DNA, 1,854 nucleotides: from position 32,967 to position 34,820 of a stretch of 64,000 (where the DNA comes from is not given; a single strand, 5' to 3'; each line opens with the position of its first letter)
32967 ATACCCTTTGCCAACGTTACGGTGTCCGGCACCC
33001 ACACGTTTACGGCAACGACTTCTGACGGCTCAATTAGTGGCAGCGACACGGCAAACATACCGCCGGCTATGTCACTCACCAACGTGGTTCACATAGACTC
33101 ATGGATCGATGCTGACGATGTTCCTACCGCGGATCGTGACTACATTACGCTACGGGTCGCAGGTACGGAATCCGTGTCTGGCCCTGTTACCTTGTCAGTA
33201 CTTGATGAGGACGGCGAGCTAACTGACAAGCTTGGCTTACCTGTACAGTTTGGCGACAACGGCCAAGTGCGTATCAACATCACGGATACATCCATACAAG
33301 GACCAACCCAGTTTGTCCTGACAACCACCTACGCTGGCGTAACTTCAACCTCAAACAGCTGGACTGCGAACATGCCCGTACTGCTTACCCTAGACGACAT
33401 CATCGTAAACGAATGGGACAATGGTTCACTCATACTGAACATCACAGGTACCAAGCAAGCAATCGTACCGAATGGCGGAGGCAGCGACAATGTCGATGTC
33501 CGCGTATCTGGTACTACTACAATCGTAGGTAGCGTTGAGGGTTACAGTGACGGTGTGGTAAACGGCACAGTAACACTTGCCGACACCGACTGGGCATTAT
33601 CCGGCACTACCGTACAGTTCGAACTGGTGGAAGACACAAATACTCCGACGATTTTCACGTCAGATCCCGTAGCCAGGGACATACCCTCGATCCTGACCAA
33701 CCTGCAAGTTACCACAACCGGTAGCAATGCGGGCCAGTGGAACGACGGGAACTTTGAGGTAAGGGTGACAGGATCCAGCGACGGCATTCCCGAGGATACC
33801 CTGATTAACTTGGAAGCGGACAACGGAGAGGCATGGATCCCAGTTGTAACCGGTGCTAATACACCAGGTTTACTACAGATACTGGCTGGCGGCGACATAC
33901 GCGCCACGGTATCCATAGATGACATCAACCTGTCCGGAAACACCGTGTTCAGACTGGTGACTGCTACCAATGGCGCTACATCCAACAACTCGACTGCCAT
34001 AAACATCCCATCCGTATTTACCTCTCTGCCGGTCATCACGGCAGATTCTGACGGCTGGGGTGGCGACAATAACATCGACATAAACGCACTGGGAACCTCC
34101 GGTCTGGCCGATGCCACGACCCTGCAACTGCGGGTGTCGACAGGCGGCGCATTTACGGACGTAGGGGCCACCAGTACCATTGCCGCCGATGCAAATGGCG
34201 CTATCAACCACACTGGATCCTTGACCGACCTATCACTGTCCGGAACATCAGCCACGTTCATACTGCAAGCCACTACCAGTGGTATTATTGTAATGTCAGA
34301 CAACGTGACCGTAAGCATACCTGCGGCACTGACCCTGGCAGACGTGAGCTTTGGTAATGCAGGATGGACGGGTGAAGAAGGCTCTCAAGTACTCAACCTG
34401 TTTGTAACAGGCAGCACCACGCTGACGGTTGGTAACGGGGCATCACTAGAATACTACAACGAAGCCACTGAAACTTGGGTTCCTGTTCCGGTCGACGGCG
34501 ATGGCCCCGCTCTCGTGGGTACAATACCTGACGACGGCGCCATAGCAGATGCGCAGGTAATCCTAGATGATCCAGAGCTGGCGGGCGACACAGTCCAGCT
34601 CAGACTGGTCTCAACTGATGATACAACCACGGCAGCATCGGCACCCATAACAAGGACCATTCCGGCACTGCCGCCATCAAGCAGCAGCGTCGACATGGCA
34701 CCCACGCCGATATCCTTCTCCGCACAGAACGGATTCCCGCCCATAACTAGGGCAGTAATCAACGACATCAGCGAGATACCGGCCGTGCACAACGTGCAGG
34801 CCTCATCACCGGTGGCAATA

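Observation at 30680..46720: Candidate archaeal S-layer switch: silent and expressed S-layer genes arranged as a 16-kb invertible cassette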

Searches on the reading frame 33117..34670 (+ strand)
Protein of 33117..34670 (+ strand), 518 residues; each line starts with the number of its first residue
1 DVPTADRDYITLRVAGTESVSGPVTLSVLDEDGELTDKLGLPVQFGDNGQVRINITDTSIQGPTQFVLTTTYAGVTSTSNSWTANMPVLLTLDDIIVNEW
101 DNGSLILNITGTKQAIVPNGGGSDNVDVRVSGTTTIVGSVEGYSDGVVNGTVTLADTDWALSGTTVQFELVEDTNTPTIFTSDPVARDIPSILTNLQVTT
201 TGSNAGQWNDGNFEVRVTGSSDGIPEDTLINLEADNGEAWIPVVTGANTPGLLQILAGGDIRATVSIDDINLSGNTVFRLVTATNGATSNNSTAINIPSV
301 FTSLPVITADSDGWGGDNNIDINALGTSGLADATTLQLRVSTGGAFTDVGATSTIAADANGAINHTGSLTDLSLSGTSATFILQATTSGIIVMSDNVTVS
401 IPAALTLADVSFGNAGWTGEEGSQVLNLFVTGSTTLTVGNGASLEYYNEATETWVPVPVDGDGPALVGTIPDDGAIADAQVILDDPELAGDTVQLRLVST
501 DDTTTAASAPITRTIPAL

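Call 89: find_related_loci(query=window:33117-34670:+, collection=metagenome_contigs, flank=10000)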
Query window:33117-34670:+ (518 aa) in metagenome_contigs; peptide patterns used: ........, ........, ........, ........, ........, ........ (x = any residue, [..] = any of these).
54 stretches matched a pattern, but none encodes a relative of the query by tblastn (E <= 1e-3).

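Call 91: find_homologous_proteins(query=window:33117-34670:+, max_evalue=1e-30)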
Query window:33117-34670:+: 8000 candidates shared short words with the query, none scored E <= 1e-30.
